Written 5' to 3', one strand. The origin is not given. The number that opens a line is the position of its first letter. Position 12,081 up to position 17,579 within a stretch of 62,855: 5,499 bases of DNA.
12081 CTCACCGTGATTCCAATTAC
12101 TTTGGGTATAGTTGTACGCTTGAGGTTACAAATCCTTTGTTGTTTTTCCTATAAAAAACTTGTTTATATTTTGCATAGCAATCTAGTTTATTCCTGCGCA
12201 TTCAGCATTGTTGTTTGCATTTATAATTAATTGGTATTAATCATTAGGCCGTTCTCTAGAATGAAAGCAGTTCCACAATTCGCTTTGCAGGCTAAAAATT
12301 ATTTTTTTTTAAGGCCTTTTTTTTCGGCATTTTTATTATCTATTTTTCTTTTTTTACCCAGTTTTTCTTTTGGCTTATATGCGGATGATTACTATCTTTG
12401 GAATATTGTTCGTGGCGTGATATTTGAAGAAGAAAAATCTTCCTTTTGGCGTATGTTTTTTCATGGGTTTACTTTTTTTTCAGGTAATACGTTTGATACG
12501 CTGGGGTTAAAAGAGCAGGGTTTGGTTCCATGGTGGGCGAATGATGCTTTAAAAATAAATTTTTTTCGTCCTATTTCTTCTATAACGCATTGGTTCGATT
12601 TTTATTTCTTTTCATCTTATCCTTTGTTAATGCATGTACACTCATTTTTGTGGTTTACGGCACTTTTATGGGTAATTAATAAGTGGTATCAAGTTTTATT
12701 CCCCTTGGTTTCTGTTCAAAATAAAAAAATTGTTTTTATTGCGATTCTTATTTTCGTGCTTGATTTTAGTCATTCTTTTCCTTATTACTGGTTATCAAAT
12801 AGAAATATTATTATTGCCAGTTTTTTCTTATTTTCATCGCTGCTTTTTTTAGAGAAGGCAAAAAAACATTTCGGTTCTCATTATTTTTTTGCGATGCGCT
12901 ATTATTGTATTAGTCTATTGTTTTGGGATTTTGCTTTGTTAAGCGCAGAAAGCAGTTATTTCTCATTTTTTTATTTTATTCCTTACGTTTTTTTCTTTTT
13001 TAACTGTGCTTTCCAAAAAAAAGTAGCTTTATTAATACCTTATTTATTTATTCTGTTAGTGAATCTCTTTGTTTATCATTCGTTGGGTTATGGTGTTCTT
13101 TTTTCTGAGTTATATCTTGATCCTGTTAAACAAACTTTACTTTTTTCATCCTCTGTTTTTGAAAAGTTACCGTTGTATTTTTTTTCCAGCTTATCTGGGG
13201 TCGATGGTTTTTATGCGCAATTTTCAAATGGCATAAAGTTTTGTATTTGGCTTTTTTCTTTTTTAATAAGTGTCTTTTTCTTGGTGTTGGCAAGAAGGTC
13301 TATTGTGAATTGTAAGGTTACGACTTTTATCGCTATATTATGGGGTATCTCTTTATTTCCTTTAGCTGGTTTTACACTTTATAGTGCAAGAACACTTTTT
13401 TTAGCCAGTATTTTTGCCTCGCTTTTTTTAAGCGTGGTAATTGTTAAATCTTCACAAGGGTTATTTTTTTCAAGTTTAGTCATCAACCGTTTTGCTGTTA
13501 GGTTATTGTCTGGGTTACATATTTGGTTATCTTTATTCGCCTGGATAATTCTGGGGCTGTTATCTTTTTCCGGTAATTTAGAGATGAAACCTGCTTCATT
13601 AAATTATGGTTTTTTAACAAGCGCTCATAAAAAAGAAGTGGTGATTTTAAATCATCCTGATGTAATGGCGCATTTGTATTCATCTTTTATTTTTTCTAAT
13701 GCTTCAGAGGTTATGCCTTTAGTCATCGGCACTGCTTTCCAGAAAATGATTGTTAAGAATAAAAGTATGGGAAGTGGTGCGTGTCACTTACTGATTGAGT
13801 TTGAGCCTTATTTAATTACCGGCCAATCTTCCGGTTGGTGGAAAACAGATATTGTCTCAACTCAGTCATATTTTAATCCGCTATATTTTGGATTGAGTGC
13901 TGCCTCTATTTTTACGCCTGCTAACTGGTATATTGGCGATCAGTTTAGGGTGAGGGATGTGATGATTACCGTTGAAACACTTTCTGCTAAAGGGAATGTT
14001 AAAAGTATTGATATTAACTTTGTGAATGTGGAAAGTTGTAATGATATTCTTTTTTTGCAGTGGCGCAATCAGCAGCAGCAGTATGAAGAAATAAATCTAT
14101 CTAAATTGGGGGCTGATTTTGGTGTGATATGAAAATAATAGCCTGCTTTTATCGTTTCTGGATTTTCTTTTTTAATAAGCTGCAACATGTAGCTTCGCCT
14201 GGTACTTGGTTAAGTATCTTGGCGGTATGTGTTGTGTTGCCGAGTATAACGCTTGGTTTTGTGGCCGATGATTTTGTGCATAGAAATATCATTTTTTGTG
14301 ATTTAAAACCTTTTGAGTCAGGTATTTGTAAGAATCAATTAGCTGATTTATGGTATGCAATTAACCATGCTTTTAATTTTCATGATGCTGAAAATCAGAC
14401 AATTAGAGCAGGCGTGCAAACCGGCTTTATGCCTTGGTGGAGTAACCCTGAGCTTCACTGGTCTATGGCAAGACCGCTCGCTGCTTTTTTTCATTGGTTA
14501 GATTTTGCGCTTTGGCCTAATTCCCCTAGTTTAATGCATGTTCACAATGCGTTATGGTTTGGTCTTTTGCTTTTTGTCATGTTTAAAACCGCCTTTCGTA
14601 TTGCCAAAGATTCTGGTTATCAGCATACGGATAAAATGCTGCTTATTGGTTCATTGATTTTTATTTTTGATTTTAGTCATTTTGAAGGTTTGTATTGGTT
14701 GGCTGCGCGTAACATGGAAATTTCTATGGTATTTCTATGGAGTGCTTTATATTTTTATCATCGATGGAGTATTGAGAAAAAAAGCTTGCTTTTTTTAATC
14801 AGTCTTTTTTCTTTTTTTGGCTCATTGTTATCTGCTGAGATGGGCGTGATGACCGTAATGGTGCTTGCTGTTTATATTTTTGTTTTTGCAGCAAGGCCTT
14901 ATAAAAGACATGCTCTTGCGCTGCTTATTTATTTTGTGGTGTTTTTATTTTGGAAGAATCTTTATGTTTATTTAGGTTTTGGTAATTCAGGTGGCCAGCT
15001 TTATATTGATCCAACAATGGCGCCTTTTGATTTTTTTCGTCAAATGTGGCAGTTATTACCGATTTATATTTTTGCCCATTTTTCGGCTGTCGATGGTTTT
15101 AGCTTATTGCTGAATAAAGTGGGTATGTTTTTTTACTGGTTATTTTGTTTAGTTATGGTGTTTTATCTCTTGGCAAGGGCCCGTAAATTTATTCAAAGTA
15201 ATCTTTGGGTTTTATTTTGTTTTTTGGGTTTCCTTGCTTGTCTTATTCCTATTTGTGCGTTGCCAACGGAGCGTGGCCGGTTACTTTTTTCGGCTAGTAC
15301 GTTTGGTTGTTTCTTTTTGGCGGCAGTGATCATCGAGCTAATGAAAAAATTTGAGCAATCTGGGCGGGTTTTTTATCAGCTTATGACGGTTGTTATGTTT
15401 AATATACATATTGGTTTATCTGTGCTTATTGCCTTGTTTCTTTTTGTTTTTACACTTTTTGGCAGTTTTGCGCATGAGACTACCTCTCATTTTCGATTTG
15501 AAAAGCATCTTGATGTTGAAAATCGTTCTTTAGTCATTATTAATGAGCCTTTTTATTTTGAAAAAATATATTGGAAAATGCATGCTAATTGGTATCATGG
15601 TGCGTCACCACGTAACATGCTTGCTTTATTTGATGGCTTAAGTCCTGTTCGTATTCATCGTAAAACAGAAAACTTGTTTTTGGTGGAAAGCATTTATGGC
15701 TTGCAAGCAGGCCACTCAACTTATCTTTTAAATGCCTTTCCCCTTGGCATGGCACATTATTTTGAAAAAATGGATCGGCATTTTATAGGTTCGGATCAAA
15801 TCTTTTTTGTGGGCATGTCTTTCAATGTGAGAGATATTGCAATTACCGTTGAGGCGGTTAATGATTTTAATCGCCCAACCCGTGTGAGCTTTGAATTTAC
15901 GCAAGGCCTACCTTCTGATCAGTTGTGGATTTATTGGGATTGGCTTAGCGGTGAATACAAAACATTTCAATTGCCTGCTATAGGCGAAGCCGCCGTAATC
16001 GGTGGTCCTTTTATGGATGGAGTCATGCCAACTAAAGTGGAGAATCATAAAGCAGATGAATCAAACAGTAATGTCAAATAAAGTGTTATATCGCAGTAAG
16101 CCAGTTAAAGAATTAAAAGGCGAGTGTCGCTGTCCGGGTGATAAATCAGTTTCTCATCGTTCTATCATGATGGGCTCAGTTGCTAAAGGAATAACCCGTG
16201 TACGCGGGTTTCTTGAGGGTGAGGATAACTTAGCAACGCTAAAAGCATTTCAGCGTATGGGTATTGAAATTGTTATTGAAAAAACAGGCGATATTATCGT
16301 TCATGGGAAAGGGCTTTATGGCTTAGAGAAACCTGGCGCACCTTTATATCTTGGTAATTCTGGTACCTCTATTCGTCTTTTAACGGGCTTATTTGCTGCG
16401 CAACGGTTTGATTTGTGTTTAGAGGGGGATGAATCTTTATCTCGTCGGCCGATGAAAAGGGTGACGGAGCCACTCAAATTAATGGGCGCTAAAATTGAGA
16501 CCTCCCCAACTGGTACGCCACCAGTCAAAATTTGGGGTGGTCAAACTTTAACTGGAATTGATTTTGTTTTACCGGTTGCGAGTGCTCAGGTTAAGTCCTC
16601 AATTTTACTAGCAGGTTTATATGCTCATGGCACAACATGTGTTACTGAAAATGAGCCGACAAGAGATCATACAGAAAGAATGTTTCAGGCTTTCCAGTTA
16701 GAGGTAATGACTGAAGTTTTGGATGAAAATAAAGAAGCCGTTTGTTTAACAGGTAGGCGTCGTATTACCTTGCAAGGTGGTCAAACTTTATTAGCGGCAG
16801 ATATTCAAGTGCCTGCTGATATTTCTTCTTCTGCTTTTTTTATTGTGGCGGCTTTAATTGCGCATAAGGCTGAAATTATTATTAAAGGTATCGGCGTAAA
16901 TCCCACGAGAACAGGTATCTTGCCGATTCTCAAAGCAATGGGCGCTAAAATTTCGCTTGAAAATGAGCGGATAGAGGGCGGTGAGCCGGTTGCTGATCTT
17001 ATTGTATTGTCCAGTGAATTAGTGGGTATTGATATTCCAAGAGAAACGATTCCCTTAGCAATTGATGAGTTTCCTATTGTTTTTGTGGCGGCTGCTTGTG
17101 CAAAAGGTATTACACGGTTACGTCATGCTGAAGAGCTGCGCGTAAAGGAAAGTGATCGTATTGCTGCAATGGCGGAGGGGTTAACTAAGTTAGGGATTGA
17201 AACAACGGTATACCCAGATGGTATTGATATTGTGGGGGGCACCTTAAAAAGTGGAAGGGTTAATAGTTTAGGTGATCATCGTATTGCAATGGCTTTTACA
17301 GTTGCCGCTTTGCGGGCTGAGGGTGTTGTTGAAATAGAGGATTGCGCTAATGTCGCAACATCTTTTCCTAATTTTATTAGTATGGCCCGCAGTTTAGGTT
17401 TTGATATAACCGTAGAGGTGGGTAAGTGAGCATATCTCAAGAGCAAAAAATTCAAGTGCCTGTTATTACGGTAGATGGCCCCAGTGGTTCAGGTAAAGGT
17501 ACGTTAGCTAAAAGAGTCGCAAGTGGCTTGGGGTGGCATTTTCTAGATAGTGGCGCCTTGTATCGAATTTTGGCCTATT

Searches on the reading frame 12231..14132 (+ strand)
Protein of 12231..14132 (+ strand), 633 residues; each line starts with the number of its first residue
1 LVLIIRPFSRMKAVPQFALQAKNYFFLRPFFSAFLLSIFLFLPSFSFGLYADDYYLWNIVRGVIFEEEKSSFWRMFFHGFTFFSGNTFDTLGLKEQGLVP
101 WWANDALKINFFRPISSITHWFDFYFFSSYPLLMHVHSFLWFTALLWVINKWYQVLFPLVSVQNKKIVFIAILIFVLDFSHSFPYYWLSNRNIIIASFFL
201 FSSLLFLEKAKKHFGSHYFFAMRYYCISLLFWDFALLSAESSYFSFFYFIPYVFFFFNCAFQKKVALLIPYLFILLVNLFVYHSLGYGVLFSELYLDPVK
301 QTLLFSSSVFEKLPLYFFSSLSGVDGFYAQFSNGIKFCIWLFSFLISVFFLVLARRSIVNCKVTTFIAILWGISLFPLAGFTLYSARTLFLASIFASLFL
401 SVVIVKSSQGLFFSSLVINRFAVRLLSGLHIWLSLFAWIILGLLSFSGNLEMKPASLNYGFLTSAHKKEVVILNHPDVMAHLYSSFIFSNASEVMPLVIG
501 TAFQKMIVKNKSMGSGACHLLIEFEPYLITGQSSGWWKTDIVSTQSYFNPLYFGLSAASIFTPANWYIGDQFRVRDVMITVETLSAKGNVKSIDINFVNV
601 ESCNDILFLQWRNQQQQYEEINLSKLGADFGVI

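Call 13: search_protein_families(library=pfam, proteins=[window:12231-14132:+], max_evalue=0.00001)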
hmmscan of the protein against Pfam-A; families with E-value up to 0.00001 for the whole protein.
window:12231-14132:+ (633 aa): 0 families

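Call 59: search_solved_structures(query=window:12231-14132:+, max_evalue=0.01)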
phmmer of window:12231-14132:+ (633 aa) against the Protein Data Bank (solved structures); distinct sequences matched with E-value up to 0.01: 0.

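Call 92: search_protein_families(library=ncbifam, proteins=[window:12231-14132:+], max_evalue=0.001)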
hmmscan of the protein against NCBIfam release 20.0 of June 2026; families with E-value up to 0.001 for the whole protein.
window:12231-14132:+ (633 aa): 0 families

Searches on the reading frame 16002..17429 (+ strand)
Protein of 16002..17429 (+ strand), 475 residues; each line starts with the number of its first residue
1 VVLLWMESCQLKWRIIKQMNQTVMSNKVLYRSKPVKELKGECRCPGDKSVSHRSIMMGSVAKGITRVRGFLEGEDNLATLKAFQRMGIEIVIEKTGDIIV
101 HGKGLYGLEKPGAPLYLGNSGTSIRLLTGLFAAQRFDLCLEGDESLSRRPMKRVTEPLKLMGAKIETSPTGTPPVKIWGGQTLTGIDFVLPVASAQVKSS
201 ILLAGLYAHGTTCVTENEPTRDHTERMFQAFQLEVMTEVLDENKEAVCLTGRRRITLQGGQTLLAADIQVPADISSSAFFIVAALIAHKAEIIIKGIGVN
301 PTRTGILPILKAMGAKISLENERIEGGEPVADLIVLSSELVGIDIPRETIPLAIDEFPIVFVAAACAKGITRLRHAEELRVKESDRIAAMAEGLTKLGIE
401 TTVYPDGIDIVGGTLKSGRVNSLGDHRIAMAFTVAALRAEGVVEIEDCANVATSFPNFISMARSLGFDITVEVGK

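Call 13: search_protein_families(library=pfam, proteins=[window:16002-17429:+], max_evalue=0.00001)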
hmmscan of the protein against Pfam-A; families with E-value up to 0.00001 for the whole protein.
window:16002-17429:+ (475 aa): 1 family
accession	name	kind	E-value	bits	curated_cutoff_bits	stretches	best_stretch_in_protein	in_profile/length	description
PF00275.25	EPSP_synthase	-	1.6e-108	363.5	22.8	1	34-459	3-414/417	EPSP synthase (3-phosphoshikimate 1-carboxyvinyltransferase)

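Call 24: find_homologous_proteins(query=window:16002-17429:+, max_evalue=1e-50)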
Query window:16002-17429:+ (475 aa): 8000 proteins with E <= 1e-50 among 8000 candidates; the best 120 are listed.
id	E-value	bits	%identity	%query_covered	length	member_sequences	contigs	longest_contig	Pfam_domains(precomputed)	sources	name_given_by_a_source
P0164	1.6e-295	998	100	96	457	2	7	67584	PF00275.26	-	-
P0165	1.5e-216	737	72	95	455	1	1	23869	PF00275.26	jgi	-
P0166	6.1e-170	584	-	-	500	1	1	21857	PF00275.26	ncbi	-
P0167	3.6e-164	565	60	97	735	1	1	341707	PF00275.26,PF02153.24,PF20463.4,PF03446.22,PF03807.24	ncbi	-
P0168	1.1e-163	563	60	97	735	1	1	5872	PF00275.26,PF02153.24,PF20463.4,PF03446.22,PF03807.24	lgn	-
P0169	1.9e-163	562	60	97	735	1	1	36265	PF00275.26,PF02153.24,PF20463.4,PF03446.22,PF03807.24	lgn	-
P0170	2.1e-163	562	60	97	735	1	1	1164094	PF00275.26,PF02153.24,PF20463.4,PF03446.22,PF03807.24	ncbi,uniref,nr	ncbi:bifunctional prephenate dehydrogenase/3-phosphoshikimate 1-carboxyvinyltransferase [Oceanospiri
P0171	7.0e-163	561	59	97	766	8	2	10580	PF00275.26,PF02153.24,PF20463.4,PF03446.22,PF03807.24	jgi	jgi:3-phosphoshikimate 1-carboxyvinyltransferase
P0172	4.1e-162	558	60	94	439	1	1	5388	PF00275.26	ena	-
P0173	4.3e-162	558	59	97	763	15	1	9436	PF00275.26,PF02153.24,PF20463.4,PF03446.22,PF03807.24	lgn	-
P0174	1.1e-161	557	60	94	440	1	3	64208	PF00275.26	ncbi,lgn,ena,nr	ncbi:MAG: 3-phosphoshikimate 1-carboxyvinyltransferase [Methylothermaceae bacteria B42]|nr:MAG: 3-ph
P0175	1.2e-161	556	60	94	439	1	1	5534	PF00275.26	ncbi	-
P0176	1.0e-159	550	60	95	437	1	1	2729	PF00275.26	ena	-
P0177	2.1e-159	549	59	94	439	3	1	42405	PF00275.26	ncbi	-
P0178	3.7e-159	548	60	94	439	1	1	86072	PF00275.26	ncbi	-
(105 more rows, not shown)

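Call 25: find_encoding_contigs(protein=P0166, flank=10000, max_places=3)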
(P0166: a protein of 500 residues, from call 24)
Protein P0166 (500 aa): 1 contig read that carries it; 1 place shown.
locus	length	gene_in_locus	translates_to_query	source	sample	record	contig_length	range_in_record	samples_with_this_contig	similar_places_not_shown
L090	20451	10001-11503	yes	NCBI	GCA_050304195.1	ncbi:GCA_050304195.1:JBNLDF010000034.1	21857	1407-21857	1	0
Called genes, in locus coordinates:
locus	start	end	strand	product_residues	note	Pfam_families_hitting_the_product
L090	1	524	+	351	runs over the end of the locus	PF01008:IF-2B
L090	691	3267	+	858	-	PF00521:DNA_topoisoIV, PF03989:DNA_gyraseA_C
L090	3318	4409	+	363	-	PF00266:Aminotran_5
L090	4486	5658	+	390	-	PF00389:2-Hacid_dh, PF02826:2-Hacid_dh_C, PF03446:NAD_binding_2 (faint)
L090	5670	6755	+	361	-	PF01817:CM_2, PF00800:PDT, PF01842:ACT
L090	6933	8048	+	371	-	PF00155:Aminotran_1_2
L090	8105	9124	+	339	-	PF18152:DAHP_snth_FXD, PF00793:DAHP_synth_1, PF03102:NeuB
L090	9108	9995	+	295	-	PF02826:2-Hacid_dh_C (weak), PF01210:NAD_Gly3P_dh_N (weak), PF03807:F420_oxidored, PF02153:PDH_N, PF20463:PDH_C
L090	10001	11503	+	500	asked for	PF00275:EPSP_synthase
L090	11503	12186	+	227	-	PF02224:Cytidylate_kin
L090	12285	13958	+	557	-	PF00575:S1 (weak), PF21710:Spt6_S1 (faint), PF23459:S1_RRP5 (faint), PF00575:S1, PF03074:GCS (faint), PF00575:S1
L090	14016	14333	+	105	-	PF00216:Bac_DNA_binding, PF18291:HU-HIG (weak)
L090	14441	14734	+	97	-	PF06305:LapA_dom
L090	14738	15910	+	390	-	PF07719:TPR_2 (faint), PF13174:TPR_6 (faint), PF13176:TPR_7 (faint), PF13424:TPR_12 (faint), PF13428:TPR_14 (faint), PF13432:TPR_16 (faint), PF14559:TPR_19 (faint), PF18073:Zn_ribbon_LapB, +1 more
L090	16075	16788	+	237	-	PF00215:OMPdecase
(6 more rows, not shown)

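Call 26: find_encoding_contigs(protein=P0165, flank=10000, max_places=3)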
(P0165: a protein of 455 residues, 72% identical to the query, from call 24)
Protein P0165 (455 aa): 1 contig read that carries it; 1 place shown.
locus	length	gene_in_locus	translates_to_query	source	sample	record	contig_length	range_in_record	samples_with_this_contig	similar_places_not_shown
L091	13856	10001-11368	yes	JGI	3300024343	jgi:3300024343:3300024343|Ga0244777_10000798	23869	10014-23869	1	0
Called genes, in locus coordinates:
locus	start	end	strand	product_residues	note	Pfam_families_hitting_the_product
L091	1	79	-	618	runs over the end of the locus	PF13439:Glyco_transf_4, PF00534:Glycos_transf_1, PF13692:Glyco_trans_1_4, PF13489:Methyltransf_23, PF08241:Methyltransf_11, PF08242:Methyltransf_12 (weak), PF13649:Methyltransf_25, PF13847:Methyltransf_31, +1 more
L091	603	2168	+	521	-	-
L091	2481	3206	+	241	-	PF07719:TPR_2 (weak)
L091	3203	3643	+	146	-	PF02580:Tyr_Deacylase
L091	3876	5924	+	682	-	PF00072:Response_reg, PF00989:PAS (weak), PF00990:GGDEF, PF00563:EAL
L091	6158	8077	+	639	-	-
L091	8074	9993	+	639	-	-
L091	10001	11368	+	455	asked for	PF00275:EPSP_synthase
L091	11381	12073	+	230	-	PF02224:Cytidylate_kin, PF13189:Cytidylate_kin2 (weak)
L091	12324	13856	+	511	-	?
